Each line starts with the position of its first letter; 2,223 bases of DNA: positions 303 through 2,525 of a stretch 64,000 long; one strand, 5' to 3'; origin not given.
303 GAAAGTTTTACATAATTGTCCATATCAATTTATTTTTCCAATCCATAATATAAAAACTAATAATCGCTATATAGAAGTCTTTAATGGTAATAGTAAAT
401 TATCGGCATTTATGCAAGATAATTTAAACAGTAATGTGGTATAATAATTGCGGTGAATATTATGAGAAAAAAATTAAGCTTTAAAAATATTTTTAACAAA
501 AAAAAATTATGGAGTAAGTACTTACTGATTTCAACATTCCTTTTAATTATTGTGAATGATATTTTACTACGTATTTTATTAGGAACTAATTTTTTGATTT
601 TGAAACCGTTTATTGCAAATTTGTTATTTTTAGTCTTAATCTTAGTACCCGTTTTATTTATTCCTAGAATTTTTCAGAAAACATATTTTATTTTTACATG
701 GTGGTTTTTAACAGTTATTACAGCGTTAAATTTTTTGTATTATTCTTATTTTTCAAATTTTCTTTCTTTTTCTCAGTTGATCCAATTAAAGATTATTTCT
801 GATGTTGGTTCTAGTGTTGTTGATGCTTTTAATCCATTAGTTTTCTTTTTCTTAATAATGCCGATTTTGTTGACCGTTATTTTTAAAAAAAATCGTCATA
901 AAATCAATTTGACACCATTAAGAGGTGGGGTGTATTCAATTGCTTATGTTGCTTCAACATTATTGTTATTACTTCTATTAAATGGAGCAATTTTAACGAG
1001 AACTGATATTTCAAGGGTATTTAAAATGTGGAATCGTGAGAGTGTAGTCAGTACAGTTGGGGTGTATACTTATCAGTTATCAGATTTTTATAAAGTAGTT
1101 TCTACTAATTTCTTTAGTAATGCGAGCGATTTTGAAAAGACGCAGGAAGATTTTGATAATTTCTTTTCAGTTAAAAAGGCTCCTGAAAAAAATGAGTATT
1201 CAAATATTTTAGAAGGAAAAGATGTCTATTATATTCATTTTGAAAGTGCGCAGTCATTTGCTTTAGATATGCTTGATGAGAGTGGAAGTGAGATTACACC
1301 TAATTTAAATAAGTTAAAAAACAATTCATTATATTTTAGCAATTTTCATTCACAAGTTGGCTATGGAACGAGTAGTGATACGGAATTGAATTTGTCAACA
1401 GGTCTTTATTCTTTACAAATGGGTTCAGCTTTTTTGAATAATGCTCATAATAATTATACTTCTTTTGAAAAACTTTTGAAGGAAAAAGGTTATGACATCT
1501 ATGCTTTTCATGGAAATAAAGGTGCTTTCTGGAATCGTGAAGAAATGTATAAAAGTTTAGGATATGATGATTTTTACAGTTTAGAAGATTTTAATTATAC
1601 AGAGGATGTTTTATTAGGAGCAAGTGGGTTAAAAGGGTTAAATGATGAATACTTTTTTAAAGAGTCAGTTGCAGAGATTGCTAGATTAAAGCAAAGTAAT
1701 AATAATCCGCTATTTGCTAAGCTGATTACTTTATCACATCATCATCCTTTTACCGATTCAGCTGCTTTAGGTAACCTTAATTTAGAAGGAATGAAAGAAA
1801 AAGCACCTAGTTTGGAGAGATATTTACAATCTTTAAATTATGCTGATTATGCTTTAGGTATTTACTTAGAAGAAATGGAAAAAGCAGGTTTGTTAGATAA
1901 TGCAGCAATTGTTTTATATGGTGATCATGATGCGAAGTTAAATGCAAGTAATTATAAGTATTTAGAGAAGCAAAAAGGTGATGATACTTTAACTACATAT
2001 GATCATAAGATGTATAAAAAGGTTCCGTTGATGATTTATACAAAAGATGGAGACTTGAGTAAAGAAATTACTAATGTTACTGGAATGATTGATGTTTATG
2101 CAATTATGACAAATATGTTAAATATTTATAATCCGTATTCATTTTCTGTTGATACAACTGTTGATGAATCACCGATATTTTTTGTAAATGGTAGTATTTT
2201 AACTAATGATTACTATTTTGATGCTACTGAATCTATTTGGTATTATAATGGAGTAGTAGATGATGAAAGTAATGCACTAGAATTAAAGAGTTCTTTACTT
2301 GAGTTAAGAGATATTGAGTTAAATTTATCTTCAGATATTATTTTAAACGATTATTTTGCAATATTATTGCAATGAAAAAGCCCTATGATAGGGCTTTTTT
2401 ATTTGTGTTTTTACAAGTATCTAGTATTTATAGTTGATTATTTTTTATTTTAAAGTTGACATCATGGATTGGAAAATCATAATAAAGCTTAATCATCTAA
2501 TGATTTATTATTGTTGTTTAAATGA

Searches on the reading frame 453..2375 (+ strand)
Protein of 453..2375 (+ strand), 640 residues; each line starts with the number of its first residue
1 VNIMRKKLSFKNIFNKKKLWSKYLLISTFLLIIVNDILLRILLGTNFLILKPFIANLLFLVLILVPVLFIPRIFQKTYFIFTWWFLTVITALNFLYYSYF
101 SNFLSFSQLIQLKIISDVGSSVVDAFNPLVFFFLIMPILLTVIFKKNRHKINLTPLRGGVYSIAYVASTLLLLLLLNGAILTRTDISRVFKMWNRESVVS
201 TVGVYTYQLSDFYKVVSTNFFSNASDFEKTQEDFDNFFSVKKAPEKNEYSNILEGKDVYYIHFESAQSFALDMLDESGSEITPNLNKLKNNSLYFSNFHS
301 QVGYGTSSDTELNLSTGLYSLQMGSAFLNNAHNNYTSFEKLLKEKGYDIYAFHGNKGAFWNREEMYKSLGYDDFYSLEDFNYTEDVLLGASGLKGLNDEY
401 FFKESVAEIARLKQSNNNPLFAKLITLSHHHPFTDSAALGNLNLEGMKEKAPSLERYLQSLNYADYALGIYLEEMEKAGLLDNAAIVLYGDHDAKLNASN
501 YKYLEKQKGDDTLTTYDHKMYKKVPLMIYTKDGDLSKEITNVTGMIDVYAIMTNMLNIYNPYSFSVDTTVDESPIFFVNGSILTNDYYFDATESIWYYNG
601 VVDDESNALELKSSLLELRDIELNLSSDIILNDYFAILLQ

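Call 35: search_protein_families(library=ncbifam, proteins=[window:453-2375:+], max_evalue=1e-10)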
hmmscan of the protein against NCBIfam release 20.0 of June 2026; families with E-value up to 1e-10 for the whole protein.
window:453-2375:+ (640 aa): 1 family
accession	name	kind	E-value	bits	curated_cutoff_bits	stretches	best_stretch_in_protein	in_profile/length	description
NF053595.1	LptchSynLtaSGpos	equivalog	6.4e-81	272.8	970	1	46-635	35-606/626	lipoteichoic acid synthase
